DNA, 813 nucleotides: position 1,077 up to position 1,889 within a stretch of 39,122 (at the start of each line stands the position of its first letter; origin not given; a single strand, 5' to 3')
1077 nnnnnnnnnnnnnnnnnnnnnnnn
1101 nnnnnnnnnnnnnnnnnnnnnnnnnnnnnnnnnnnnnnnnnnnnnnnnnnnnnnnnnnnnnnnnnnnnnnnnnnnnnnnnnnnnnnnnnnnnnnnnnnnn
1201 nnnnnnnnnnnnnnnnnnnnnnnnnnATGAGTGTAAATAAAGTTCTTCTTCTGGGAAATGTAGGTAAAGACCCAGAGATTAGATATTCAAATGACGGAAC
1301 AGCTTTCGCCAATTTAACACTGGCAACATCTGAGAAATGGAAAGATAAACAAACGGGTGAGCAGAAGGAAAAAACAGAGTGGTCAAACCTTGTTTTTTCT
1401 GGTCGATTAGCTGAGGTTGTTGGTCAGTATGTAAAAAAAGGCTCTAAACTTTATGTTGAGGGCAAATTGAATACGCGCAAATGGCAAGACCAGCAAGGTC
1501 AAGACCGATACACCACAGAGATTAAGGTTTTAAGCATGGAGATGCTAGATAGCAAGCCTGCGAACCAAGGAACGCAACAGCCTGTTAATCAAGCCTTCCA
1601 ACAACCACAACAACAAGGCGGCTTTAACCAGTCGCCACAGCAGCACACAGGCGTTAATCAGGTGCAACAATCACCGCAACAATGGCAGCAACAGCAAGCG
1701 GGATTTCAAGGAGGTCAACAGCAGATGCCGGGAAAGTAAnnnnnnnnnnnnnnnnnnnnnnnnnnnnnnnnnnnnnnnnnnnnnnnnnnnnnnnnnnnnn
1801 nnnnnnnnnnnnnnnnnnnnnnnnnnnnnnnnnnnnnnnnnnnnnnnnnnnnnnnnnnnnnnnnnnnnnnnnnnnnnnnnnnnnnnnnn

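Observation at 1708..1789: The SSB acidic tip lies in the -1 frame behind a lambda-type slippery heptamer and an internal Shine-Dalgarno sequence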

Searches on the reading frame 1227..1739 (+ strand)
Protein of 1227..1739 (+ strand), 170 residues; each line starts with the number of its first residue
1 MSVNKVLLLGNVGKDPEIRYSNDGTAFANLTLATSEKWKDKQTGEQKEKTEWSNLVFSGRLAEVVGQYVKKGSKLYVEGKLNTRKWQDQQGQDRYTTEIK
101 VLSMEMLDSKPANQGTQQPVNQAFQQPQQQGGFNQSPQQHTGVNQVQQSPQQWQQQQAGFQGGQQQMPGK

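Call 6: find_encoding_contigs(protein=window:1227-1739:+, flank=5000, max_places=10)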
Protein window:1227-1739:+ (170 aa): 23 contigs read that carry it; 3 places shown.
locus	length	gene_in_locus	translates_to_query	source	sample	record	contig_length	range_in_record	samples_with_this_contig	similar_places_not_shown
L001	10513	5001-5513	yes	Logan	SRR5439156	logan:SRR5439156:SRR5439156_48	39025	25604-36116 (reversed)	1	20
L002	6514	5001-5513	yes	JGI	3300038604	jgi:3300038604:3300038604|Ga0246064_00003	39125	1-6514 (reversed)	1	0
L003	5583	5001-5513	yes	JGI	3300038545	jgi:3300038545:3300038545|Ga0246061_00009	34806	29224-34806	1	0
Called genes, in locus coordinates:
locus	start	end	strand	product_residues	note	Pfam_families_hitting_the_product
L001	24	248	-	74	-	-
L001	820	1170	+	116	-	-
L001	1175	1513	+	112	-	-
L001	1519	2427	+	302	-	-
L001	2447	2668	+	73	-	-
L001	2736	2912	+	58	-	-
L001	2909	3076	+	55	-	-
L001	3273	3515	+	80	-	-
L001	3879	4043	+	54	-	-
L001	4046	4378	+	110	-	-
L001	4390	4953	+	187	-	PF04404:ERF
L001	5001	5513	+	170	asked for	PF00436:SSB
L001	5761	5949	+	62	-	-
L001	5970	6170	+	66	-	-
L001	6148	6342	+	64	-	-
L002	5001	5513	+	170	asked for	PF00436:SSB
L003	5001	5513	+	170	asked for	PF00436:SSB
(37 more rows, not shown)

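Call 9: find_related_loci(query=window:1227-1736:+, collection=viral_contigs, flank=3000)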
Query window:1227-1736:+ (170 aa) in viral_contigs; peptide patterns used: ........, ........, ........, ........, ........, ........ (x = any residue, [..] = any of these).
313 stretches matched a pattern; 296 encode a relative of the query (tblastn E <= 1e-3); the best 80 are kept; 80 distinct loci.
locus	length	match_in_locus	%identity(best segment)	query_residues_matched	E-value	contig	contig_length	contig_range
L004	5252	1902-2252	81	1-117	8e-63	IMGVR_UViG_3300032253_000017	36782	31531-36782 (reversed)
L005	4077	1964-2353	61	3-134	4e-51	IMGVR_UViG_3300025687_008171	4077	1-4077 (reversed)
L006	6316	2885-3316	57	3-141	3e-49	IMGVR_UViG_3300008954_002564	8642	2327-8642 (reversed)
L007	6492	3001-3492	55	3-145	2e-48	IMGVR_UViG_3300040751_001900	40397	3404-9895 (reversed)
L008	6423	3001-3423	56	3-139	5e-47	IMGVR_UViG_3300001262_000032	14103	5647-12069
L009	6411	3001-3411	57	3-141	2e-46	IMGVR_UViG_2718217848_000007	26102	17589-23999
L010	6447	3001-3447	56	3-150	4e-46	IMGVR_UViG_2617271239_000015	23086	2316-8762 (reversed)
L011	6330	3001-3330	65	2-111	5e-46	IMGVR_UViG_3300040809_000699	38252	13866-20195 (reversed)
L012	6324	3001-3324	63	3-110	6e-46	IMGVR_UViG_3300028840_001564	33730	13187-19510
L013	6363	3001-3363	60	3-119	4e-46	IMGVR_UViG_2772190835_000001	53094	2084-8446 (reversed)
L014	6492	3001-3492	49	3-163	1e-45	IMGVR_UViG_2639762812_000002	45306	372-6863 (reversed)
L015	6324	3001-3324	67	3-107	3e-45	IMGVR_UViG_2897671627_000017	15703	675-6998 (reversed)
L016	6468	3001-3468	52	3-168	4e-45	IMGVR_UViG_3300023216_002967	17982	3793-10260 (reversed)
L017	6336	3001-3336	65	3-110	2e-45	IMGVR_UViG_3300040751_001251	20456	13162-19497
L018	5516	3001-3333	63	3-110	3e-45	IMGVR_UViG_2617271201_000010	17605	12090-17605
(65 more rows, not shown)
